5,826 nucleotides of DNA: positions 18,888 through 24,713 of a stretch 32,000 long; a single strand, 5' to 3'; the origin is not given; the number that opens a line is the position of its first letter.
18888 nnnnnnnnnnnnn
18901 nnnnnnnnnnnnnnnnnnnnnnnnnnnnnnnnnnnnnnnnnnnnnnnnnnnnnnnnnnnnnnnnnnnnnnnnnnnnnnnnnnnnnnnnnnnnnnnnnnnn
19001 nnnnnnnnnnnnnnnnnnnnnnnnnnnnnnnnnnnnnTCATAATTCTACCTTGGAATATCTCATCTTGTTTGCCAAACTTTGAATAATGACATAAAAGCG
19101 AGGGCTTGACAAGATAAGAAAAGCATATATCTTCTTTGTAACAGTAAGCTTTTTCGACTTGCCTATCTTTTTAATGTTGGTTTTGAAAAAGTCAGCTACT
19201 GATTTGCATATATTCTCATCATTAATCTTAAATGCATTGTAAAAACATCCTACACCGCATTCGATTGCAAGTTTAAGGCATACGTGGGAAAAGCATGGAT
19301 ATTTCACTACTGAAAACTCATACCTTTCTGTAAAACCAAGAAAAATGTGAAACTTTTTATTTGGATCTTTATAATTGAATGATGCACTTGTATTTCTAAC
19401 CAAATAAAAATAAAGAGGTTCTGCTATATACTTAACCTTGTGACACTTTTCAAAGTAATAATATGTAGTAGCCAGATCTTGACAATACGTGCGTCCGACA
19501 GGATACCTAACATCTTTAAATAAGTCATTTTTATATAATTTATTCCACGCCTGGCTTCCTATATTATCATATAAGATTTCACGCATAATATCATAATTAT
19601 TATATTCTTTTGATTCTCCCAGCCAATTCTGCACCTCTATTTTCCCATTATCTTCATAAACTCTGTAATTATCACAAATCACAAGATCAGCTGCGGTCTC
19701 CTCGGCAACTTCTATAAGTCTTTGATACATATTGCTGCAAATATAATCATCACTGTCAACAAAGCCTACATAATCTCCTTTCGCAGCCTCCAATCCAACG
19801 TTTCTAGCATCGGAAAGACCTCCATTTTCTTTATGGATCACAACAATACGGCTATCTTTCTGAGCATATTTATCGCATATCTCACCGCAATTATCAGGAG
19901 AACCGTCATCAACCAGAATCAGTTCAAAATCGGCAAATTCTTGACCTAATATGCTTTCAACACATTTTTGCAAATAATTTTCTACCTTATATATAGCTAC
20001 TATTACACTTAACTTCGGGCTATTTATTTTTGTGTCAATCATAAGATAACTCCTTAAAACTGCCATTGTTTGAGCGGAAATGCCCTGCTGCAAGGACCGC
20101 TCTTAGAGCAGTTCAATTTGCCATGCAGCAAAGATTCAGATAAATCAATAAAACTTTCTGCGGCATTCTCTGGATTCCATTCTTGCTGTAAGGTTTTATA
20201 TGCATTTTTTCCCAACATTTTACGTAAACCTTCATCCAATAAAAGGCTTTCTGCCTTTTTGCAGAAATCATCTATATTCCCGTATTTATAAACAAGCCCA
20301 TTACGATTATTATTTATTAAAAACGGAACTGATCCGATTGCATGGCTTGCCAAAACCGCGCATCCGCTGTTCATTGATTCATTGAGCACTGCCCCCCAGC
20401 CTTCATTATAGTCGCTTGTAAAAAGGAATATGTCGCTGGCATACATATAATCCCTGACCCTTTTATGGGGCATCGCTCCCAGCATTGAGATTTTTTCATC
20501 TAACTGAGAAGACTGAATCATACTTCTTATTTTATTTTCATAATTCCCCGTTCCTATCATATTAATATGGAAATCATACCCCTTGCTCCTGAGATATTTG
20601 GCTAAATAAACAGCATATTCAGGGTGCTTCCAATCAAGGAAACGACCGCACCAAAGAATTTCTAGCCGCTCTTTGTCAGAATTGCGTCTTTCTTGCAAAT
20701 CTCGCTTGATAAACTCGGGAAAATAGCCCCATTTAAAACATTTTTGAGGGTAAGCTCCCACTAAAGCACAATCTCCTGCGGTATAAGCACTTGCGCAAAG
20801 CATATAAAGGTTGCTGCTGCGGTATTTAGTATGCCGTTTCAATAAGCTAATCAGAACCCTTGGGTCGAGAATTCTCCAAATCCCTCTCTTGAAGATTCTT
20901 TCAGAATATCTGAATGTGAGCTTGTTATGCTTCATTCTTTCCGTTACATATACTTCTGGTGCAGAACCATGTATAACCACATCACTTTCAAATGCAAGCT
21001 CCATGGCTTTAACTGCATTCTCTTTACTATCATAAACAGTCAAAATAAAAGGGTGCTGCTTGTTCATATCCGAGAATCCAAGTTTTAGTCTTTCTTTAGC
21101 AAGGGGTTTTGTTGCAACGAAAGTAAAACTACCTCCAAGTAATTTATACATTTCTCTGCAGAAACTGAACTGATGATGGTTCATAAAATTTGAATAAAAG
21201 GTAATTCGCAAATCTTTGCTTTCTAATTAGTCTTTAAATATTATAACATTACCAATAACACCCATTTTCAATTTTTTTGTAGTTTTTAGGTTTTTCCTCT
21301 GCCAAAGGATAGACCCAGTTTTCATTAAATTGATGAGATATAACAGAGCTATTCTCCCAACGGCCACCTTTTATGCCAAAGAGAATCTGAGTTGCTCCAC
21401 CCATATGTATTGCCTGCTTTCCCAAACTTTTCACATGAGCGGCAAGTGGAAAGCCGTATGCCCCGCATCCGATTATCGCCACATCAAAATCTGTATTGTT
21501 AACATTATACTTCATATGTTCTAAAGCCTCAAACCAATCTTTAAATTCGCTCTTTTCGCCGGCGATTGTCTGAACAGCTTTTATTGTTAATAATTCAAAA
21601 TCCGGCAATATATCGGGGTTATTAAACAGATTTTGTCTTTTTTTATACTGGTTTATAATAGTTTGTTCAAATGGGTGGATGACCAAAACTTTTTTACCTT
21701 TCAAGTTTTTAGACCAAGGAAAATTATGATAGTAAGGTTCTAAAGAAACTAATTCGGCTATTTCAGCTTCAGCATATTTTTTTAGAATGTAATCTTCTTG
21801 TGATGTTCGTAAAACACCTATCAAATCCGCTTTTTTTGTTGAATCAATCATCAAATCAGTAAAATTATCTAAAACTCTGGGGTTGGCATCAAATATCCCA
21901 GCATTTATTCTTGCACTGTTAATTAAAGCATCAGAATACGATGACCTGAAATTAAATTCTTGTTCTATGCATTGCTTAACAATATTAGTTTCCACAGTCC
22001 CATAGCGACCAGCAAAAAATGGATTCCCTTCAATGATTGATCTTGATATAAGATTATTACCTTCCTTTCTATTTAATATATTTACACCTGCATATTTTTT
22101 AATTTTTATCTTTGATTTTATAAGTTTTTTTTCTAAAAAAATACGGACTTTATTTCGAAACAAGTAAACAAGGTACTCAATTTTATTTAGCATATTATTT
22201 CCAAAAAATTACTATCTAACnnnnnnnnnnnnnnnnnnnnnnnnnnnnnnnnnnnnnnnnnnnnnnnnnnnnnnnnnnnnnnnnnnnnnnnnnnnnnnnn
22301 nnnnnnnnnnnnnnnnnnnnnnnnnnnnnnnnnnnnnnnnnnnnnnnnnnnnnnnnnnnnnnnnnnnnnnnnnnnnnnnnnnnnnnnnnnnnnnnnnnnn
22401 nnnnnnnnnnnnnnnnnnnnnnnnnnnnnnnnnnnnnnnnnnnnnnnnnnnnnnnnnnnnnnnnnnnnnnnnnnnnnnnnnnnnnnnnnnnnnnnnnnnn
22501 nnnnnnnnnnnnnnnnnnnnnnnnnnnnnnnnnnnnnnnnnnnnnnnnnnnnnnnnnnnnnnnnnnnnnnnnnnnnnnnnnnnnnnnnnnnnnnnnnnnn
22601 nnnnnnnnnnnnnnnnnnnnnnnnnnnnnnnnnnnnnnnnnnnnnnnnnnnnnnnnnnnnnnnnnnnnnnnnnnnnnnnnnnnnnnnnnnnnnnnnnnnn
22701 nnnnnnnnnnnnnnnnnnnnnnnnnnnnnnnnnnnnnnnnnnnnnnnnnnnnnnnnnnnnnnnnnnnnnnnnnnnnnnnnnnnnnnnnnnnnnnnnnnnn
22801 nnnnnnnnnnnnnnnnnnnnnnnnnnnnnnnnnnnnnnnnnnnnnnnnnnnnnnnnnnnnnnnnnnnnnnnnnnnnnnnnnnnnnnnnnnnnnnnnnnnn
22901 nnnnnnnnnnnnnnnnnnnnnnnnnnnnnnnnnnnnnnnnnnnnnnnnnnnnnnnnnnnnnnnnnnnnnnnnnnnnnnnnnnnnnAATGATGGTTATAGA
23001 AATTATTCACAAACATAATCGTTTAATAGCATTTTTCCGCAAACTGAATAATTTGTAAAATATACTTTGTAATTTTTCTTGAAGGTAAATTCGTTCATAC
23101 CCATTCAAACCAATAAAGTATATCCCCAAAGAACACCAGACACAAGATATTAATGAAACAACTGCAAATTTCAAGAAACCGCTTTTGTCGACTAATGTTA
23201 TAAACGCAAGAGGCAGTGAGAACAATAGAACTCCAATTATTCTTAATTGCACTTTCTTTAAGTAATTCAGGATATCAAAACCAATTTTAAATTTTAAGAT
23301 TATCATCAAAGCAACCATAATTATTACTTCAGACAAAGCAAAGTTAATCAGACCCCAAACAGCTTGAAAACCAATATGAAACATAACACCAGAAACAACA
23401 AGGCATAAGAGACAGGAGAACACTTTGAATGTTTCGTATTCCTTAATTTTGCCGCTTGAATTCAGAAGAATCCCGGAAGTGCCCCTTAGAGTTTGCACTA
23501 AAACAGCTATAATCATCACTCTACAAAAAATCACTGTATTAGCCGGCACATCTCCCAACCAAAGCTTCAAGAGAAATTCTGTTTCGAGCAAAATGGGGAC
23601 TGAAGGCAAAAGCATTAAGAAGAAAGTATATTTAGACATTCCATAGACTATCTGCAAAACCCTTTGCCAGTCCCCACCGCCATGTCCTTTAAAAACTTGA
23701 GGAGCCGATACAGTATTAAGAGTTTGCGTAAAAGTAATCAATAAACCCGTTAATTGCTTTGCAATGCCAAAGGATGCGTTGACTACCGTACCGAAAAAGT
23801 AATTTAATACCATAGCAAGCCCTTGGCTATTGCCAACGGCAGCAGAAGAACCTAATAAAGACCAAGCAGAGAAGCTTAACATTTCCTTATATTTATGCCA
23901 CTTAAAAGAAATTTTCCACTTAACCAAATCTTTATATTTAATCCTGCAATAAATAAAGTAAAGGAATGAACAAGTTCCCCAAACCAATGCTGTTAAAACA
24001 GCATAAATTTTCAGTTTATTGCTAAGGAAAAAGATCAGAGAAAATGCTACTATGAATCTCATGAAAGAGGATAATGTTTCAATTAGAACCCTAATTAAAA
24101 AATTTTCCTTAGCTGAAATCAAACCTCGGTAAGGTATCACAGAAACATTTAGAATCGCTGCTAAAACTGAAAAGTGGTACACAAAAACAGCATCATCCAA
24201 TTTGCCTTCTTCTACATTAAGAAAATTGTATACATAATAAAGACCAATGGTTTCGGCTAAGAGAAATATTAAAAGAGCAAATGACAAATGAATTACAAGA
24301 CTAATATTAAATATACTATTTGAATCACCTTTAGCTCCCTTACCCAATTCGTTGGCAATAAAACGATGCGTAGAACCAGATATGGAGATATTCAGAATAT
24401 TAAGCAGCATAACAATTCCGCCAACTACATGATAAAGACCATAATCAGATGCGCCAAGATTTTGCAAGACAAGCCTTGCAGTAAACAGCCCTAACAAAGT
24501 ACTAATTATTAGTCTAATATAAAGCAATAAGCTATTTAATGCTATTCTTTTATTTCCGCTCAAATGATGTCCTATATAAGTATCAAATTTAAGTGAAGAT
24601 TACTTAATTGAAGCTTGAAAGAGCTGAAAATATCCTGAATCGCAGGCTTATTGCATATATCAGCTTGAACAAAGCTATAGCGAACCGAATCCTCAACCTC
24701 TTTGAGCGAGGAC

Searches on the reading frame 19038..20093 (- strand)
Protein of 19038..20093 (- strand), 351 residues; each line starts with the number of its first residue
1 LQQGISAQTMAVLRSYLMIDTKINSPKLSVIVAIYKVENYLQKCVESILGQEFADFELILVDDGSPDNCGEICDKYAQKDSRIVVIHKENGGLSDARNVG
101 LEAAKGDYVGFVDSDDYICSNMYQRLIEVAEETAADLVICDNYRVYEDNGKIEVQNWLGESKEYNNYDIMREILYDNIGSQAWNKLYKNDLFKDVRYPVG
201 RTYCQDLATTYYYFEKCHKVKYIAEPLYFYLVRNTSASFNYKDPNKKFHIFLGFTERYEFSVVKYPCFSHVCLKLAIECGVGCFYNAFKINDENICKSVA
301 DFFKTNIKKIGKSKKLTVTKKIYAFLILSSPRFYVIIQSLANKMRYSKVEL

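Call 10: search_protein_families(library=pfam, proteins=[window:19038-20093:-], max_evalue=0.00001)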
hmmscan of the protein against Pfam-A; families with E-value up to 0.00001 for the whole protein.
window:19038-20093:- (351 aa): 3 families
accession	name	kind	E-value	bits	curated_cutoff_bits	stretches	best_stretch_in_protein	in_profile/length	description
PF00535.33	Glycos_transf_2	-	5.3e-38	131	23.3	1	29-194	1-166/168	Glycosyl transferase family 2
PF10111.15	Glyco_tranf_2_2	-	1.1e-11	45.2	27.3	1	29-132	1-108/276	Glycosyltransferase like family 2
PF13641.12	Glyco_tranf_2_3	-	1.3e-10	42.1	27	1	26-142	1-123/230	Glycosyltransferase like family 2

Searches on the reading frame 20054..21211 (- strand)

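Call 10: search_protein_families(library=pfam, proteins=[window:20054-21211:-], max_evalue=0.00001)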
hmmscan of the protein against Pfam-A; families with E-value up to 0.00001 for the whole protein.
window:20054-21211:- (385 aa): 3 families
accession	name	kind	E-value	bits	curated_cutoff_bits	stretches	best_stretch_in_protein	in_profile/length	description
PF00534.26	Glycos_transf_1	-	3e-30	105.4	26.4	1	171-339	4-171/172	Glycosyl transferases group 1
PF13692.12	Glyco_trans_1_4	-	1.3e-18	68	27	1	184-326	3-142/142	Glycosyl transferases group 1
PF13524.12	Glyco_trans_1_2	-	6.4e-06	26.6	25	0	209-355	11-143/144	Glycosyl transferase-like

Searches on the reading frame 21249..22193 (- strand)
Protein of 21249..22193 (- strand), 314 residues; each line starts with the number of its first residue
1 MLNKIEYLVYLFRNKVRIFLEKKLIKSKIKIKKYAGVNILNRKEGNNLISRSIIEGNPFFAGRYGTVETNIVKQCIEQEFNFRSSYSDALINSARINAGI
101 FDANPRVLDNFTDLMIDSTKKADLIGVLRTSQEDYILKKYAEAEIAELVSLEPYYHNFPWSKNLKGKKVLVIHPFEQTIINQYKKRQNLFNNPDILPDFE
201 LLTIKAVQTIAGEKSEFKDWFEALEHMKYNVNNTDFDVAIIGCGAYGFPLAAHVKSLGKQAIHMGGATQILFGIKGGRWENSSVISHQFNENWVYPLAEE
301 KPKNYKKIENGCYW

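Call 10: search_protein_families(library=pfam, proteins=[window:21249-22193:-], max_evalue=0.00001)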
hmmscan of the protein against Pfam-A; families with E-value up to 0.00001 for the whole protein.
window:21249-22193:- (314 aa): 1 family
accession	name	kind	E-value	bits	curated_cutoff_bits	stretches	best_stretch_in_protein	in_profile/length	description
PF22882.2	GT-D-like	-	1e-06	28.7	27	0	113-270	65-209/210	GT-D fold-like domain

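Call 54: search_protein_families(library=ncbifam, proteins=[window:21249-22193:-], max_evalue=0.00001)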
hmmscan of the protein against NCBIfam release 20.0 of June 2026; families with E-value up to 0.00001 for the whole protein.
window:21249-22193:- (314 aa): 0 families

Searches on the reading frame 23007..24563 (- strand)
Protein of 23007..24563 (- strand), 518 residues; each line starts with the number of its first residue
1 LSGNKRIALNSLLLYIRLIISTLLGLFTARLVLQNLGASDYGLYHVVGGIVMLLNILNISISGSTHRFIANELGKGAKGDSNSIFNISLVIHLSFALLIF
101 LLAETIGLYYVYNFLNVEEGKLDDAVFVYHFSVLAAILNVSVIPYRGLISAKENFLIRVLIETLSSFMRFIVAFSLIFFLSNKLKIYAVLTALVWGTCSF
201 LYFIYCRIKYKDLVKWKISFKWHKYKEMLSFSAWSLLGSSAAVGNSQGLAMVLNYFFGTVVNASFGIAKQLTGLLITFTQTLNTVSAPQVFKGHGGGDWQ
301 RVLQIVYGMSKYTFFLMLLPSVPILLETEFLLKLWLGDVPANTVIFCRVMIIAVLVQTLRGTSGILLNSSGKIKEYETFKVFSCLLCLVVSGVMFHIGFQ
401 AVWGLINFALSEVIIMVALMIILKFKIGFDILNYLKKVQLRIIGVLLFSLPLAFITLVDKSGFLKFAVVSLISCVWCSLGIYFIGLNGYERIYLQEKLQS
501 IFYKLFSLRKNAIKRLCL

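Call 10: search_protein_families(library=pfam, proteins=[window:23007-24563:-], max_evalue=0.00001)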
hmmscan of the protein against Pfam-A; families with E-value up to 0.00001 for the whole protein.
window:23007-24563:- (518 aa): 1 family
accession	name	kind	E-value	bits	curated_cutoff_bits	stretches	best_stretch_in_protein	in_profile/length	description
PF13440.11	Polysacc_synt_3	-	3.8e-06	26.8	23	1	36-290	6-240/293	Polysaccharide biosynthesis protein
